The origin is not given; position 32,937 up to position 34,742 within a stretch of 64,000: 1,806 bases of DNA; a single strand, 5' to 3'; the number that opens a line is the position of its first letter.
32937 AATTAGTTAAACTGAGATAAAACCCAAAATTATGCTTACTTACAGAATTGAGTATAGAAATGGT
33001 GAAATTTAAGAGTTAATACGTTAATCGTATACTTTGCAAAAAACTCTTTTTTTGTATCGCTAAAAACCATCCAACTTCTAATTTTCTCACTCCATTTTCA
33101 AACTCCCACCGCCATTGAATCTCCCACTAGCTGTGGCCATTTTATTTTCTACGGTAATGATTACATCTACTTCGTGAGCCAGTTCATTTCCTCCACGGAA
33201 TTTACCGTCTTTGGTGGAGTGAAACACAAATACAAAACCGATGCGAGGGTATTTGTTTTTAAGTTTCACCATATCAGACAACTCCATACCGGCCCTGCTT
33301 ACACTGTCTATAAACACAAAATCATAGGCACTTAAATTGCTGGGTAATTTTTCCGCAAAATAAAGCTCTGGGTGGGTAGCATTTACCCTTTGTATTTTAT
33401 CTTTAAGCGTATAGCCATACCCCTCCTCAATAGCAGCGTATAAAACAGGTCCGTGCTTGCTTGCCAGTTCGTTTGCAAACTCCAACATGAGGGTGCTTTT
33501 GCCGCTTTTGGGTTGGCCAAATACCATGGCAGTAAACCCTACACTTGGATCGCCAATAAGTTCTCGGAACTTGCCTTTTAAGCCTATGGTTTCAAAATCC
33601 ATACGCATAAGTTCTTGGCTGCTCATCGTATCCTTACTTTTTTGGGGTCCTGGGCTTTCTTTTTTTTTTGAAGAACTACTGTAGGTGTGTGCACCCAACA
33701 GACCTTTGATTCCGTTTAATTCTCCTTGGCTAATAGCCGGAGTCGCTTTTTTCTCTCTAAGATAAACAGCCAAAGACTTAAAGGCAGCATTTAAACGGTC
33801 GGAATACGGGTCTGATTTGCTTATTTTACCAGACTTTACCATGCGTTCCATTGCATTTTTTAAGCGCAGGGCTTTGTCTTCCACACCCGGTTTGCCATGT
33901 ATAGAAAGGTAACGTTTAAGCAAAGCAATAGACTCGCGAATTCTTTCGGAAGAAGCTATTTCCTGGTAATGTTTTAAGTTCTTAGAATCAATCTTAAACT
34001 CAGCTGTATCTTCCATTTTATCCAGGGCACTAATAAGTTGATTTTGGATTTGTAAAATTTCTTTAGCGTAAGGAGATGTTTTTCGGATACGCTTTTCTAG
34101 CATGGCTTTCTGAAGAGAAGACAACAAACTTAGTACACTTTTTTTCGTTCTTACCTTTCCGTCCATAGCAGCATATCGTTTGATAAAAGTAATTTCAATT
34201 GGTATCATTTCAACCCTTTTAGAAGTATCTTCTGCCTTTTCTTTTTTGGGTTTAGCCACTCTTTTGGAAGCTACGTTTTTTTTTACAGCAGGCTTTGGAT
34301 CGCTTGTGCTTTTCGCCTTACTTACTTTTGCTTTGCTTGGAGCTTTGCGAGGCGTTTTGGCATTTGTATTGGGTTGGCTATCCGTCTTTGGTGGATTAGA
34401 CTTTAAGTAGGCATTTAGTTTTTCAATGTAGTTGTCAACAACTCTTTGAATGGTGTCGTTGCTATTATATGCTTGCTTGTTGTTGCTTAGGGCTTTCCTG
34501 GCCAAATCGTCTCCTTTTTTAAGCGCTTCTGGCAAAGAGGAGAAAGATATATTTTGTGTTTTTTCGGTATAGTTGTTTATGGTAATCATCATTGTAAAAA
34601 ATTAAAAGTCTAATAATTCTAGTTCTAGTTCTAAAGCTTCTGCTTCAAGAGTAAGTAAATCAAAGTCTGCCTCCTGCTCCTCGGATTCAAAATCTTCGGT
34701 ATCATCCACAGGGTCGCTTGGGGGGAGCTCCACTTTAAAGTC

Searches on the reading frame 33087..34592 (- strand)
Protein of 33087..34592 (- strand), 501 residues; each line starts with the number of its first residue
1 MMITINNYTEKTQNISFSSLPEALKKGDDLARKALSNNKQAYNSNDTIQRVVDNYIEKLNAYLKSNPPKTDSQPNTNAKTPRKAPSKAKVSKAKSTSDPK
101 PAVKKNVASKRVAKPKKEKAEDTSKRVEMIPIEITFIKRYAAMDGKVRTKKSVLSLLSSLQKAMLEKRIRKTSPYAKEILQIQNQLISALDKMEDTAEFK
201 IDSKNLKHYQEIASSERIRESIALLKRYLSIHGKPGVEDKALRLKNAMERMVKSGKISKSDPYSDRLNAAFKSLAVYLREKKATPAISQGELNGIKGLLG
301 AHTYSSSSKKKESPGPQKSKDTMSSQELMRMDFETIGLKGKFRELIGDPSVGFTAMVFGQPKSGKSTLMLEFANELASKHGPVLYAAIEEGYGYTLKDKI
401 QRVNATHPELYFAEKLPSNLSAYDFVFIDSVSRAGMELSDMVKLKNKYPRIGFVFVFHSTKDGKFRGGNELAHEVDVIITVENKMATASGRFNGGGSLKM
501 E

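Call 93: search_protein_families(library=pfam, proteins=[window:33087-34592:-], max_evalue=0.001)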
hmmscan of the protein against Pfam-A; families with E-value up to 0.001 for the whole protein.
window:33087-34592:- (501 aa): 2 families
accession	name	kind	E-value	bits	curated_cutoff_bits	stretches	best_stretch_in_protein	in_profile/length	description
PF13479.12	AAA_24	-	1.4e-08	35.3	27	1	355-447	5-89/195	AAA domain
PF13481.12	AAA_25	-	0.00049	20.2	27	0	352-407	33-98/195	AAA domain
